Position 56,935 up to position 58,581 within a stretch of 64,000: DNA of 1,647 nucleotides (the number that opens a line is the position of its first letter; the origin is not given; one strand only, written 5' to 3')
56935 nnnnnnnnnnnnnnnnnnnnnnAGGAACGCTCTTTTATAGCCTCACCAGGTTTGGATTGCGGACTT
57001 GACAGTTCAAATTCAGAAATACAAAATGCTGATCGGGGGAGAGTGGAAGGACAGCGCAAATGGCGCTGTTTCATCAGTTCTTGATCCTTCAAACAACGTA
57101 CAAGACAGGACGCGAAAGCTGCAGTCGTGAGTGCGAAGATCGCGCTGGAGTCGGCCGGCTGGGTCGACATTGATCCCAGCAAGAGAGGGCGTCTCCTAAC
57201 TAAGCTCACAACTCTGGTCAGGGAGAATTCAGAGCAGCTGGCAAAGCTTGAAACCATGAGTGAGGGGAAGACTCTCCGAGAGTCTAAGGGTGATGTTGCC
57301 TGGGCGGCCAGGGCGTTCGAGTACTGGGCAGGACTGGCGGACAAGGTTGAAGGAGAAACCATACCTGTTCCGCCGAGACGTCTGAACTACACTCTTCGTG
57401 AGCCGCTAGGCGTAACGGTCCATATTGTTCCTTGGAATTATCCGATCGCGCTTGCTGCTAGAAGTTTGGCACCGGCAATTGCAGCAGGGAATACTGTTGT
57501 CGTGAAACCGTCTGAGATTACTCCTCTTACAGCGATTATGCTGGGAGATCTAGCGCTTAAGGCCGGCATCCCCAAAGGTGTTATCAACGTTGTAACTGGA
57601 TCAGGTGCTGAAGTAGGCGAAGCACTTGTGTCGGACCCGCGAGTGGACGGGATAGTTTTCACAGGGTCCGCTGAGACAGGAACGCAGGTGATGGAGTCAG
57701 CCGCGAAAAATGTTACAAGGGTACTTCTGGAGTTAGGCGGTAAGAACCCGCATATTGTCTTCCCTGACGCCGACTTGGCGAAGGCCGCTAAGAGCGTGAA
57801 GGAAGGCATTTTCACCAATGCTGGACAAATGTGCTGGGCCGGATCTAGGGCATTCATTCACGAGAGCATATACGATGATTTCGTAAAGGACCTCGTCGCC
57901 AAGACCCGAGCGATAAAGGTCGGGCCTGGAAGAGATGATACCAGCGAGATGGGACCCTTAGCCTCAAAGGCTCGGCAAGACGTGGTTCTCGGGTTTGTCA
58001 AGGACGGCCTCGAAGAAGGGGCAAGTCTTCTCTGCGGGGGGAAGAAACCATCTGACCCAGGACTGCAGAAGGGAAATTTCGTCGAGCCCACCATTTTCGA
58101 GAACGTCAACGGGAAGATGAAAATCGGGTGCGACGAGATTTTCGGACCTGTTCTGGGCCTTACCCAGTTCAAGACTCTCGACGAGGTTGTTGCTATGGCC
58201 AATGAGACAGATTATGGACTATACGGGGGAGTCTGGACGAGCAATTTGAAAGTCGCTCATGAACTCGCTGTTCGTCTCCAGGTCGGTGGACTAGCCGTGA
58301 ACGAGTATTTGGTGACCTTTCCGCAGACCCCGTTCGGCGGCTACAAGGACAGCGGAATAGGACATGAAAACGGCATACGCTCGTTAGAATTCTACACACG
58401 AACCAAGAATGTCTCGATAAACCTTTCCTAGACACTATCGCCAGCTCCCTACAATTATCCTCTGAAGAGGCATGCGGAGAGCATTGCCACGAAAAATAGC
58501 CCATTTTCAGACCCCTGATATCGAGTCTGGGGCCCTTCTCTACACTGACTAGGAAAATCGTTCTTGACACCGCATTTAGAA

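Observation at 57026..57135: Aldehyde dehydrogenase N-terminus is in a different frame (-1 shift between 57085 and 57127)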

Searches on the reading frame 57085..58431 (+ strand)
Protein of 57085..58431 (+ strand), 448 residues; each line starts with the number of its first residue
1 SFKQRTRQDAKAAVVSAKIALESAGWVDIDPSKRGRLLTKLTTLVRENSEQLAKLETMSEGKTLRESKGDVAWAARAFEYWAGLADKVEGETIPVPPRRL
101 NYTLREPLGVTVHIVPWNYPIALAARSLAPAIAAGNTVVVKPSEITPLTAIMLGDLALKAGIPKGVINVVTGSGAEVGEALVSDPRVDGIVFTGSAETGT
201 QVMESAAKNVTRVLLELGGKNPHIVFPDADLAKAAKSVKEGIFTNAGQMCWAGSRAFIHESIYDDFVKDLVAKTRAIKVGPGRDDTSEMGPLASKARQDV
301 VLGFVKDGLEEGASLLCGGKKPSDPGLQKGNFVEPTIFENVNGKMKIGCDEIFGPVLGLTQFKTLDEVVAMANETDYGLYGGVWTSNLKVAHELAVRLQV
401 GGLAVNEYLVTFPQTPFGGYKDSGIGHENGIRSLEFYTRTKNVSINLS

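Call 4: search_protein_families(library=pfam, proteins=[window:57127-58431:+, window:57085-58431:+], max_evalue=1)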
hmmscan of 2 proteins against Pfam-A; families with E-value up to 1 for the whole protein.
window:57127-58431:+ (434 aa): 2 families
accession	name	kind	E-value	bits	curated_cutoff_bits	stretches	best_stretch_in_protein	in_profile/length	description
PF00171.27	Aldedh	-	4.2e-163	543.6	23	1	6-429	41-461/461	Aldehyde dehydrogenase family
PF05893.19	LuxC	-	0.00011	21.6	21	1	84-260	79-259/401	Acyl-CoA reductase (LuxC)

window:57085-58431:+ (448 aa): 2 families
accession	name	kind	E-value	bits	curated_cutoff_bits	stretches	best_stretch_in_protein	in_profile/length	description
PF00171.27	Aldedh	-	3.9e-166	553.6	23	1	3-443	24-461/461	Aldehyde dehydrogenase family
PF05893.19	LuxC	-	0.00012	21.5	21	1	98-274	79-259/401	Acyl-CoA reductase (LuxC)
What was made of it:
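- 57099..58431 (+): Remainder of the ALDH gene (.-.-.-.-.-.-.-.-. ... I-N-L-S-stop), displaced by one frame. It is otherwise intact, with the PWNYP, ELGGKNP and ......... motifs present. Pfam PF00171 E 3.9e-166 (call 4).
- On Aldehyde dehydrogenase superfamily (PF00171): 553.6 bits against a cut-off of 23, E 3.9e-166 (call 4).
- Checked: Pfam Aldedh matches residues 3-443 of that frame to profile positions 24-461 of 461 (E 3.9e-166, call 4), so the first 23 or so profile positions are missing from it.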

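Call 5: find_homologous_proteins(query=window:57085-58431:+)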
Query window:57085-58431:+ (448 aa): 8000 proteins with E <= 0.001 among 8000 candidates; the best 120 are listed.
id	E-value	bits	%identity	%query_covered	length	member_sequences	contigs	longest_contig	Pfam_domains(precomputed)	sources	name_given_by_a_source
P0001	1.4e-273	925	93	99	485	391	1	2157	PF00171.28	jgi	-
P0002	9.3e-268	906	88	99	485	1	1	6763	PF00171.28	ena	-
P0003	1.1e-267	906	89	99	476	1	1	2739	PF00171.28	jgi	jgi:aldehyde dehydrogenase (NAD+)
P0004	4.8e-266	901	88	99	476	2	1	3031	PF00171.28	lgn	-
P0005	5.2e-266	900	89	99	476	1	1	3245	PF00171.28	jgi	jgi:aldehyde dehydrogenase (NAD+)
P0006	7.9e-266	900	88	99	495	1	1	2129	PF00171.28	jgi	jgi:acyl-CoA reductase-like NAD-dependent aldehyde dehydrogenase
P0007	6.8e-265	897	88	99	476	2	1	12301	PF00171.28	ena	-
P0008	7.7e-265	897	90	99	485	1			PF00171.28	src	-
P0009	1.1e-264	896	88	99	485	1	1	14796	PF00171.28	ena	-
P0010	2.2e-264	895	87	99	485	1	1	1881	PF00171.28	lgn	-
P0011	3.5e-264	894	87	99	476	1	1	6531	PF00171.28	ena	-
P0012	3.7e-264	894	88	99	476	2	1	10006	PF00171.28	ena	-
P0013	2.5e-263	892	87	99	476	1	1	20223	PF00171.28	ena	-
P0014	3.1e-262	888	87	99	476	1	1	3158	PF05893.20,PF00171.28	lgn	-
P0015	9.3e-262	886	89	99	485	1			PF00171.28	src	-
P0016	3.2e-261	885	87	99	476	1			PF00171.28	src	-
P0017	3.3e-260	881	87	98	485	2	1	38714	PF00171.28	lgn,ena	-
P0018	3.0e-259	878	85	99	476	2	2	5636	PF00171.28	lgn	-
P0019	2.7e-257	872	87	99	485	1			PF00171.28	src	-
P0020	9.5e-257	870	84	99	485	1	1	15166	PF00171.28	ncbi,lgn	-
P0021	9.5e-257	870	84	99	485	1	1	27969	PF00171.28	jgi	jgi:acyl-CoA reductase-like NAD-dependent aldehyde dehydrogenase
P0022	5.0e-254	861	85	96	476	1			PF00171.28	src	-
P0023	1.1e-253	860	85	99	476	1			PF00171.28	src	-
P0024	1.2e-253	860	85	99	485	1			PF00171.28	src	-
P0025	1.5e-252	856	85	99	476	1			PF00171.28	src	-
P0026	3.8e-252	855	84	99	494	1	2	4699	PF00171.28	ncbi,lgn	-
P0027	1.6e-251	853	86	99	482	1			PF00171.28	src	-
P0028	3.3e-250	848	83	99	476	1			PF00171.28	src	-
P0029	2.0e-249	846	83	99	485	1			PF00171.28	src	-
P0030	5.6e-248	841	83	99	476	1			PF00171.28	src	-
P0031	9.5e-248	840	86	99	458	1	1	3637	PF00171.28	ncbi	-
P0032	1.6e-245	833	81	99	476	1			PF00171.28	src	-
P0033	4.4e-243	825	85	99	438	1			PF00171.28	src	-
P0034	8.1e-243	824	81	99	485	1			PF00171.28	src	-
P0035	1.1e-241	820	79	99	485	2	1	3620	PF00171.28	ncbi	-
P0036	6.8e-241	818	80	99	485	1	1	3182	PF00171.28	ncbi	-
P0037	9.2e-241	817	80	99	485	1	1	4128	PF00171.28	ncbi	-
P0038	1.4e-240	817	79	99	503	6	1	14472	PF00171.28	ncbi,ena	-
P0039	2.6e-240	816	79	99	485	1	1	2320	PF00171.28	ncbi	-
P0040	5.2e-240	815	79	99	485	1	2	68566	PF00171.28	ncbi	-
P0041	5.6e-240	815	79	99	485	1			PF00171.28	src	-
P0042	6.1e-240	815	79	99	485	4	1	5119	PF05893.20,PF00171.28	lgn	-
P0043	1.1e-239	814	79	99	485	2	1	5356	PF05893.20,PF00171.28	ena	-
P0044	2.8e-239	812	80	99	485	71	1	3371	PF00171.28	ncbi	-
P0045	4.4e-239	812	79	99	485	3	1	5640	PF05893.20,PF00171.28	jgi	jgi:aldehyde dehydrogenase (NAD+)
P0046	5.0e-239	812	79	99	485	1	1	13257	PF05893.20,PF00171.28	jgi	jgi:acyl-CoA reductase-like NAD-dependent aldehyde dehydrogenase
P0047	5.5e-239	811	79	99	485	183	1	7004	PF00171.28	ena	-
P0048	6.5e-239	811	79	99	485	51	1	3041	PF00171.28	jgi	-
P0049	9.4e-239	811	78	99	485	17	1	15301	PF05893.20,PF00171.28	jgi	-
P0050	9.9e-239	811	78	99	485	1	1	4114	PF00171.28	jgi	jgi:acyl-CoA reductase-like NAD-dependent aldehyde dehydrogenase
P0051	1.1e-238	810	78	99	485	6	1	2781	PF05893.20,PF00171.28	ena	-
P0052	1.4e-238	810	79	99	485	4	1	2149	PF00171.28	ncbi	-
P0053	1.6e-238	810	78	99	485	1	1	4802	PF05893.20,PF00171.28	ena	-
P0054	2.1e-238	810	78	99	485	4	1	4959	PF05893.20,PF00171.28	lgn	-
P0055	5.9e-238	808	78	99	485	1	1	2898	PF00171.28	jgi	jgi:acyl-CoA reductase-like NAD-dependent aldehyde dehydrogenase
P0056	6.4e-238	808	79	99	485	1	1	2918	PF00171.28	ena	-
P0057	8.5e-238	808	80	95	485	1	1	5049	PF05893.20,PF00171.28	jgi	jgi:acyl-CoA reductase-like NAD-dependent aldehyde dehydrogenase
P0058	1.0e-237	807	79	99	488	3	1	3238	PF00171.28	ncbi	-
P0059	1.5e-237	807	77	99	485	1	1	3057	PF05893.20,PF00171.28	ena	-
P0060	2.6e-237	806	77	99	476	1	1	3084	PF05893.20,PF00171.28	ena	-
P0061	4.1e-237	805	79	99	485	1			PF00171.28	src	-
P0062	4.6e-237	805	77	99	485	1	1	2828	PF05893.20,PF00171.28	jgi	jgi:acyl-CoA reductase-like NAD-dependent aldehyde dehydrogenase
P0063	4.7e-237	805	78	99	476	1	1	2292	PF00171.28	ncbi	-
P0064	8.3e-237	804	78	99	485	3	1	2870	PF00171.28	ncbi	-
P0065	1.2e-236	804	78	99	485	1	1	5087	PF00171.28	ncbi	-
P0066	2.1e-236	803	78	99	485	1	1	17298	PF05893.20,PF00171.28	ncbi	-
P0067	4.8e-236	802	79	99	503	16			PF00171.28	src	-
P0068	7.4e-236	801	78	99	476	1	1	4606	PF00171.28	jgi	jgi:aldehyde dehydrogenase (NAD+)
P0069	1.5e-235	800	77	99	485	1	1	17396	PF05893.20,PF00171.28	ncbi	-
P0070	1.6e-235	800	78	99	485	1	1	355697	PF00171.28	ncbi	-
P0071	1.8e-235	800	89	87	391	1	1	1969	PF00171.28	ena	-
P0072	3.1e-235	799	78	99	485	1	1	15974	PF00171.28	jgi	jgi:aldehyde dehydrogenase (NAD+)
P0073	5.2e-235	798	77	99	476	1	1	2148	PF05893.20,PF00171.28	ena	-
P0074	6.0e-235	798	77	99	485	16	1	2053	PF05893.20,PF00171.28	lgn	-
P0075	7.9e-235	798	78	96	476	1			PF00171.28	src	-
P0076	8.6e-235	798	77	99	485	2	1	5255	PF00171.28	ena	-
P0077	1.1e-234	797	77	99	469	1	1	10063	PF00171.28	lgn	-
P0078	1.2e-234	797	77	99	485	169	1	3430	PF00171.28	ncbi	-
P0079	3.7e-234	796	77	99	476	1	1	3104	PF00171.28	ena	-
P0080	4.5e-234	795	77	96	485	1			PF00171.28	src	-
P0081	1.1e-233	794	78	96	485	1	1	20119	PF00171.28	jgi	jgi:aldehyde dehydrogenase (NAD+)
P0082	1.6e-233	793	77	99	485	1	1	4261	PF00171.28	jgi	jgi:acyl-CoA reductase-like NAD-dependent aldehyde dehydrogenase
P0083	1.9e-233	793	78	99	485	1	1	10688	PF00171.28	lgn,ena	-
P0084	4.1e-233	792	76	99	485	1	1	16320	PF05893.20,PF00171.28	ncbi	-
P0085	4.3e-233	792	78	95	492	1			PF00171.28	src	-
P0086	1.1e-232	791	77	99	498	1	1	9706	PF00171.28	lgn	-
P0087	1.2e-232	791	77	99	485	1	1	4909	PF05893.20,PF00171.28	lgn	-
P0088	1.7e-232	790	77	99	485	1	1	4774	PF00171.28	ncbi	-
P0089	1.9e-232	790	76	99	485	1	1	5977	PF05893.20,PF00171.28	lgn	-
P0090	2.4e-232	790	77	96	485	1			PF00171.28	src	-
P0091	2.6e-232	789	76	99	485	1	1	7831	PF05893.20,PF00171.28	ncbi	-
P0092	4.1e-232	789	78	94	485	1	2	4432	PF00171.28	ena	-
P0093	6.6e-232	788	78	96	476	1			PF00171.28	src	-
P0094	6.6e-232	788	78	94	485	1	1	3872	PF00171.28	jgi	-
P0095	7.0e-232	788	77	99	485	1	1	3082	PF05893.20,PF00171.28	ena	-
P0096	8.6e-232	788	77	99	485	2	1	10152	PF00171.28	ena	-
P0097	9.7e-232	788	77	99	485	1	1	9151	PF05893.20,PF00171.28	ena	-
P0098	1.2e-231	787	75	99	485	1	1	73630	PF05893.20,PF00171.28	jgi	jgi:acyl-CoA reductase-like NAD-dependent aldehyde dehydrogenase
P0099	4.8e-231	785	74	99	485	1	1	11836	PF05893.20,PF00171.28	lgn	-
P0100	9.5e-231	784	75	99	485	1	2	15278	PF00171.28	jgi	-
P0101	1.4e-230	784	75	99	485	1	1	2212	PF00171.28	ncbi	-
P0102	1.9e-230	783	77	99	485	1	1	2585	PF00171.28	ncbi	-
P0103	1.9e-229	780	76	99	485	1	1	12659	PF00171.28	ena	-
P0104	2.1e-229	780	75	99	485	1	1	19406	PF00171.28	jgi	jgi:acyl-CoA reductase-like NAD-dependent aldehyde dehydrogenase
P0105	3.4e-229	779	76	96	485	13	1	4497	PF00171.28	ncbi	-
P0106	3.6e-229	779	75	99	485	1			PF00171.28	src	-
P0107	4.5e-229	779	76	99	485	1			PF00171.28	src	-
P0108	5.0e-229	779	76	99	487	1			PF00171.28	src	-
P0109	6.7e-229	778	76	99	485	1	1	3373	PF00171.28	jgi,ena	-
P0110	1.3e-228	777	75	99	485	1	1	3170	PF05893.20,PF00171.28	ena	-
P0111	1.6e-228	777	77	99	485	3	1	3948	PF00171.28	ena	-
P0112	1.9e-228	777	75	99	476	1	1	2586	PF00171.28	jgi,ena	jgi:acyl-CoA reductase-like NAD-dependent aldehyde dehydrogenase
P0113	4.0e-228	776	75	96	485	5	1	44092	PF00171.28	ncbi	-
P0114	4.1e-228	776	75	99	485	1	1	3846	PF05893.20,PF00171.28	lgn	-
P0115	5.1e-228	775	74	99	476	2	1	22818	PF00171.28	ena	-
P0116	5.2e-228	775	74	99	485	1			PF00171.28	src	-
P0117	1.1e-227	774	78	99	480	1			PF00171.28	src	-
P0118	1.6e-227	774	76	99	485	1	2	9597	PF00171.28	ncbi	-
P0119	1.9e-227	773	75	96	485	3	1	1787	PF00171.28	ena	-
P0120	3.7e-227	772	77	99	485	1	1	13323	PF00171.28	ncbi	-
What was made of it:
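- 57099..58431 (+): 93% identical to P0001 and others (call 5).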

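Call 7: find_encoding_contigs(protein=P0001, flank=3000, max_places=4)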
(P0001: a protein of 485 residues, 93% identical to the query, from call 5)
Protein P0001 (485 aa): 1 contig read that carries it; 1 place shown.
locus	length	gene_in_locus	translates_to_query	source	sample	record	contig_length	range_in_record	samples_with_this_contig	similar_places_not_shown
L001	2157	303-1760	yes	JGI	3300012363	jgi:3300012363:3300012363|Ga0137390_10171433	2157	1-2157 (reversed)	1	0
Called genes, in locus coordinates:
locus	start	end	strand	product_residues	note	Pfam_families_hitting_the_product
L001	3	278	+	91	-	?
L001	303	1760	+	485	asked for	PF00171:Aldedh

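Call 8: find_encoding_contigs(protein=P0003, flank=3000, max_places=3)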
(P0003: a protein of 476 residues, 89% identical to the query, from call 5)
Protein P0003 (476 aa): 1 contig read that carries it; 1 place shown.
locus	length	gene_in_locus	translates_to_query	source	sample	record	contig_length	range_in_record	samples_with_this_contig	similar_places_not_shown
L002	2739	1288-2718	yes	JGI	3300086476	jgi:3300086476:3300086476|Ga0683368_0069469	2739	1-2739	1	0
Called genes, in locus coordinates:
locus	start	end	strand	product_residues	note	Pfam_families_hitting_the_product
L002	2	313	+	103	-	?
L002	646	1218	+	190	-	PF01435:Peptidase_M48, PF05569:Peptidase_M56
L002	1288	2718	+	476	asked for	PF00171:Aldedh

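Call 10: find_related_loci(query=window:57097-58431:+, collection=genome_contigs, flank=4000)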
Query window:57097-58431:+ (444 aa) in genome_contigs; peptide patterns used: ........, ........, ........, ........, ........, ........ (x = any residue, [..] = any of these).
177 stretches matched a pattern; 127 encode a relative of the query (tblastn E <= 1e-3); the best 80 are kept; 80 distinct loci.
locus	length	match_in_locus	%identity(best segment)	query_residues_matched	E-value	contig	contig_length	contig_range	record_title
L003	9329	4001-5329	93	2-444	0e+0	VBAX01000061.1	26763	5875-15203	MAG: Candidatus Bathyarchaeota archaeon isolate BA_3 14_1009_13_20cm_scaffold_266, whole genome shotgun sequence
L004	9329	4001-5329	92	2-444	0e+0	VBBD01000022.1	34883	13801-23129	MAG: Candidatus Bathyarchaeota archaeon isolate BA_9 14_0929_09_40cm_scaffold_422, whole genome shotgun sequence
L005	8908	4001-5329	92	2-444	0e+0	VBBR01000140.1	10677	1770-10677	MAG: Candidatus Bathyarchaeota archaeon isolate BA_23 14_0903_13_30cm_scaffold_5479844, whole genome shotgun sequence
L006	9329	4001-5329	92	2-444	0e+0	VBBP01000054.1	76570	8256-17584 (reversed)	MAG: Candidatus Bathyarchaeota archaeon isolate BA_21 14_1009_12_30cm_scaffold_177, whole genome shotgun sequence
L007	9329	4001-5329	91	2-444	0e+0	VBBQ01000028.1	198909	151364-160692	MAG: Candidatus Bathyarchaeota archaeon isolate BA_22 14_1009_05_40cm_scaffold_180, whole genome shotgun sequence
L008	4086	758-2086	92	2-444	0e+0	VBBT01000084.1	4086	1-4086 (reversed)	MAG: Candidatus Bathyarchaeota archaeon isolate BA_25 14_0927_12_40cm_scaffold_30860, whole genome shotgun sequence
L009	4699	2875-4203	84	2-444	0e+0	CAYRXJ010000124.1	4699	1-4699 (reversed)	MAG TPA_asm: uncultured Candidatus Bathyarchaeia archaeon isolate SRP273308_co1_258 genome assembly, contig: NODE_37916_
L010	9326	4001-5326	80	2-443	0e+0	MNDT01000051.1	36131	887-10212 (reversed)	MAG: archaeon 13_2_20CM_2_53_6 13_2_20cm_2_scaffold_54, whole genome shotgun sequence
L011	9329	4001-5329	78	2-444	0e+0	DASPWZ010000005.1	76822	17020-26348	MAG TPA_asm: Candidatus Dormiibacterota bacterium isolate SMAG_U11554 k141_1203517, whole genome shotgun sequence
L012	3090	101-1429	78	2-444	0e+0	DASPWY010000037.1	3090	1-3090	MAG TPA_asm: Candidatus Bathyarchaeia archaeon isolate SMAG_U11553 k141_275312, whole genome shotgun sequence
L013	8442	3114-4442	78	2-444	0e+0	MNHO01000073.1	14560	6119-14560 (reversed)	MAG: archaeon 13_1_40CM_2_52_13 13_1_40cm_2_scaffold_4318, whole genome shotgun sequence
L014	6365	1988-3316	76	2-444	0e+0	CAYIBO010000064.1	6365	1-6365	MAG TPA_asm: uncultured Candidatus Bathyarchaeia archaeon isolate ERP119705_co19_29 genome assembly, contig: NODE_16281_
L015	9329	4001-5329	78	2-444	0e+0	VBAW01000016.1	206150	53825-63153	MAG: Candidatus Bathyarchaeota archaeon isolate BA_2 14_0929_02_20cm_scaffold_25, whole genome shotgun sequence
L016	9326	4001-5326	78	2-443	0e+0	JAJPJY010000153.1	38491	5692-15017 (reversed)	MAG: bacterium isolate Centralia_MAG_577 k107_27772531, whole genome shotgun sequence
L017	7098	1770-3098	77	2-444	0e+0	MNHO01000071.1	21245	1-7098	MAG: archaeon 13_1_40CM_2_52_13 13_1_40cm_2_scaffold_6044, whole genome shotgun sequence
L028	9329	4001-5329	94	2-444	0e+0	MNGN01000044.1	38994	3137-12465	MAG: Crenarchaeota archaeon 13_1_40CM_3_52_17 13_1_40cm_3_scaffold_1387, whole genome shotgun sequence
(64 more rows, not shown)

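Call 22: find_encoding_contigs(protein=window:57127-58428:+, flank=3000, max_places=6)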
Protein seq(434 aa) (434 aa): no gene with exactly this product is on record in the collection.

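Call 36: list_cluster_members(proteins=[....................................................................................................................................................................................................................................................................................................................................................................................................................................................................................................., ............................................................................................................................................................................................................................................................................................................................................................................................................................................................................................, window:57127-58428:+, window:59690-60121:-])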
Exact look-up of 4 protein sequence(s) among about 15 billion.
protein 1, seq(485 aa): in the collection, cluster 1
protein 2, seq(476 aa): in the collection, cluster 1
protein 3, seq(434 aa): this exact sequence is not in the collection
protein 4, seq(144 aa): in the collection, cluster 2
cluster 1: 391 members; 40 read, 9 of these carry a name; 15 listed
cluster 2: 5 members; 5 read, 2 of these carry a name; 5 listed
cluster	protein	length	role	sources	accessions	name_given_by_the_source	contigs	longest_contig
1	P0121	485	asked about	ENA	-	-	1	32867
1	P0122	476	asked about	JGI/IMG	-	-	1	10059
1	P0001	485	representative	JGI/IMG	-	-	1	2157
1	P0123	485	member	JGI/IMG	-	acyl-CoA reductase-like NAD-dependent aldehyde dehydrogenase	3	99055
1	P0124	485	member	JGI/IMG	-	acyl-CoA reductase-like NAD-dependent aldehyde dehydrogenase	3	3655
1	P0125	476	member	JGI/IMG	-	acyl-CoA reductase-like NAD-dependent aldehyde dehydrogenase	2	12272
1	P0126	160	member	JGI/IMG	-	acyl-CoA reductase-like NAD-dependent aldehyde dehydrogenase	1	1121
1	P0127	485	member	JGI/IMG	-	betaine-aldehyde dehydrogenase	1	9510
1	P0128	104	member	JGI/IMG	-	acyl-CoA reductase-like NAD-dependent aldehyde dehydrogenase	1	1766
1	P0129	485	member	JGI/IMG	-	acyl-CoA reductase-like NAD-dependent aldehyde dehydrogenase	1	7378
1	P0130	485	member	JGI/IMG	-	aldehyde dehydrogenase (NAD+)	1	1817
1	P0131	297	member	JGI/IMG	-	acyl-CoA reductase-like NAD-dependent aldehyde dehydrogenase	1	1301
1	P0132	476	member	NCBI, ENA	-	-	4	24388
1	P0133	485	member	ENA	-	-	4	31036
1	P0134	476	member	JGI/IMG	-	-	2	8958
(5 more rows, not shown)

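Call 37: find_encoding_contigs(protein=P0122, flank=6000, max_places=4)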
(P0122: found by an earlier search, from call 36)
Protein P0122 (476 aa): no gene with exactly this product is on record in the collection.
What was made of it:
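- Tried and rejected: Fetching the JGI contig that carries the intact 476-aa product P0122 failed (call 37).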
